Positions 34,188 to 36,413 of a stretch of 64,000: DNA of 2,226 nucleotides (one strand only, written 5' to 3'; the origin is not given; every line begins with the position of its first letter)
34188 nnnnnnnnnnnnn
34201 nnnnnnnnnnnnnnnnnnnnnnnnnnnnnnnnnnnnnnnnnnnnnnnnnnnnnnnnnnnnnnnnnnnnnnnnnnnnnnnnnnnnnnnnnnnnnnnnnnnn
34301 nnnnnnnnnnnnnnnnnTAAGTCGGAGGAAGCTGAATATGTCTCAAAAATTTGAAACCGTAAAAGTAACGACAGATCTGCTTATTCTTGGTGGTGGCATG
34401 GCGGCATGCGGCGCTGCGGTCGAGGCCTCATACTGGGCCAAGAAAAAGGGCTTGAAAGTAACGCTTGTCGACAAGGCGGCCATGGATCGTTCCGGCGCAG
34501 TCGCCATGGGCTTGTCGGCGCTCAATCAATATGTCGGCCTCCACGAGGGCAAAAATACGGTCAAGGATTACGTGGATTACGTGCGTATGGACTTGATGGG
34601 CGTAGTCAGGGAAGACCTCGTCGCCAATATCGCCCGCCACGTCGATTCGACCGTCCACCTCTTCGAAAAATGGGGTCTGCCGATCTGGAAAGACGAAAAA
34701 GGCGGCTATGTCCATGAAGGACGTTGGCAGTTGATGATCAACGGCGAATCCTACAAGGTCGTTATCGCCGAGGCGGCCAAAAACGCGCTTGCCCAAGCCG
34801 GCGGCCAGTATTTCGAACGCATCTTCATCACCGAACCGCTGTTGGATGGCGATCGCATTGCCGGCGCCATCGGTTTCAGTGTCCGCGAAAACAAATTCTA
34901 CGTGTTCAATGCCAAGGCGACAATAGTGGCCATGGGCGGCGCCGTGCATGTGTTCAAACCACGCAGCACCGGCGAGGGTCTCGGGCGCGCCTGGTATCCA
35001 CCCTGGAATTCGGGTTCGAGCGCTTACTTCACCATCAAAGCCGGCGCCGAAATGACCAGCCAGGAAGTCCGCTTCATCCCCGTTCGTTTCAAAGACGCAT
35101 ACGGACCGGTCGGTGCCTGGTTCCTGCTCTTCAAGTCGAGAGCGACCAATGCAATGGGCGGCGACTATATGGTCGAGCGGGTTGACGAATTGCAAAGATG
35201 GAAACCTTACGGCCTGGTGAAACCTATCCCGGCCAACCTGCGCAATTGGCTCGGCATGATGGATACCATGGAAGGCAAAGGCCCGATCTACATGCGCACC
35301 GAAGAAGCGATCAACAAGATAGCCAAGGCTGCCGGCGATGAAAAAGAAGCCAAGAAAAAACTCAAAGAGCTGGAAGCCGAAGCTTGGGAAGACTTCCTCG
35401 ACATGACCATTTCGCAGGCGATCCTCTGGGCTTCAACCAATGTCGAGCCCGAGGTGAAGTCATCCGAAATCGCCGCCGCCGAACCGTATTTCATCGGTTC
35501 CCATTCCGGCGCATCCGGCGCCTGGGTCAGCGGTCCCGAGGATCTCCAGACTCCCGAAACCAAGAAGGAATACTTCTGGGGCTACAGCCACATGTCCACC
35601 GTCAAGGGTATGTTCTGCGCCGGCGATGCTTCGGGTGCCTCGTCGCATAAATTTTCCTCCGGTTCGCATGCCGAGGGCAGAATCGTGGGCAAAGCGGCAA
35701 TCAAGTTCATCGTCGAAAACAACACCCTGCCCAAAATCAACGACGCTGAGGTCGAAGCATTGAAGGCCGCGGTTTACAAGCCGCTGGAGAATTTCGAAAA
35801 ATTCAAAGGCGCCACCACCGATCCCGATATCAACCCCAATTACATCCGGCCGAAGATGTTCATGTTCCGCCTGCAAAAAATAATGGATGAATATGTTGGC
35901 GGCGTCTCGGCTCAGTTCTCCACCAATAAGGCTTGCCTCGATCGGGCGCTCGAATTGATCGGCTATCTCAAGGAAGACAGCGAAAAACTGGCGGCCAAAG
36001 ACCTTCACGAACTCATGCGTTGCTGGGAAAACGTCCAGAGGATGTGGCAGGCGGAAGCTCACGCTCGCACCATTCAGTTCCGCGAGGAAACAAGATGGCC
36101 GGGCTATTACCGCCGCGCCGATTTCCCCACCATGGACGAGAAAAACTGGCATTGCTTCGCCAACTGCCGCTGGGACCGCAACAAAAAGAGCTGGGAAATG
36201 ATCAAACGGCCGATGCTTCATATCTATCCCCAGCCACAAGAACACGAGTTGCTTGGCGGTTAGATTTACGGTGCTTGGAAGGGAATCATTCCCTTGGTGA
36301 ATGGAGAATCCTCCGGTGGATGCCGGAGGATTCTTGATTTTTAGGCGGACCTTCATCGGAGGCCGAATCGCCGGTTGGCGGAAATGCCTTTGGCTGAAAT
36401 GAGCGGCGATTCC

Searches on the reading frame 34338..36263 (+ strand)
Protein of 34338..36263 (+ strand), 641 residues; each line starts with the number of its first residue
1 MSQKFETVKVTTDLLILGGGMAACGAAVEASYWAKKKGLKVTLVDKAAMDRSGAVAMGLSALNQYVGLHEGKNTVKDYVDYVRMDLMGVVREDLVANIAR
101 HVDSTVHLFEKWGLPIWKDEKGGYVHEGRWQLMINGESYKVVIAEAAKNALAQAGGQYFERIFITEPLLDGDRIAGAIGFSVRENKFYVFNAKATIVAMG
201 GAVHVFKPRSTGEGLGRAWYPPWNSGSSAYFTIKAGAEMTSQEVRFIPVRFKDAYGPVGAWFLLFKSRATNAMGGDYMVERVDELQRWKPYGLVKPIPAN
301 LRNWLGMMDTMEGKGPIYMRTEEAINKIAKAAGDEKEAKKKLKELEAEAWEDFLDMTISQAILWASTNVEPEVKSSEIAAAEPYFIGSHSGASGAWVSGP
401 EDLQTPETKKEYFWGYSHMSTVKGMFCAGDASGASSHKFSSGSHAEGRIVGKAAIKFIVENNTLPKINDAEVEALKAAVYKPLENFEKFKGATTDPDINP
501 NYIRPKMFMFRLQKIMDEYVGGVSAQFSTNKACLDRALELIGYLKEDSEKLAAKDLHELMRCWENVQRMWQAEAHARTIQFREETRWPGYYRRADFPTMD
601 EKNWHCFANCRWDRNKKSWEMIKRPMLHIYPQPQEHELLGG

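Call 25: search_protein_families(library=ncbifam, proteins=[window:34338-36263:+], max_evalue=1e-20)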
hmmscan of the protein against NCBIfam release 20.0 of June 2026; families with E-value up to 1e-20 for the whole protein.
window:34338-36263:+ (641 aa): 4 families
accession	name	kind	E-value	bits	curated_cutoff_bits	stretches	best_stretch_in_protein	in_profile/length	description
TIGR02061.1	aprA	equivalog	3.5e-270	897.8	641.75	1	13-629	1-615/616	adenylyl-sulfate reductase subunit alpha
NF005331.0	PRK06854.1-2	equivalog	1.2e-125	420.2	557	1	4-625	2-553/563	adenylyl-sulfate reductase subunit alpha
NF006131.0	PRK08275.1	equivalog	3.2e-56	190.8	587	1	5-625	4-551/577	fumarate reductase/succinate dehydrogenase flavoprotein subunit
NF010374.0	PRK13800.1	equivalog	6.3e-36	124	1196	0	6-262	8-262/898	fumarate reductase/succinate dehydrogenase flavoprotein subunit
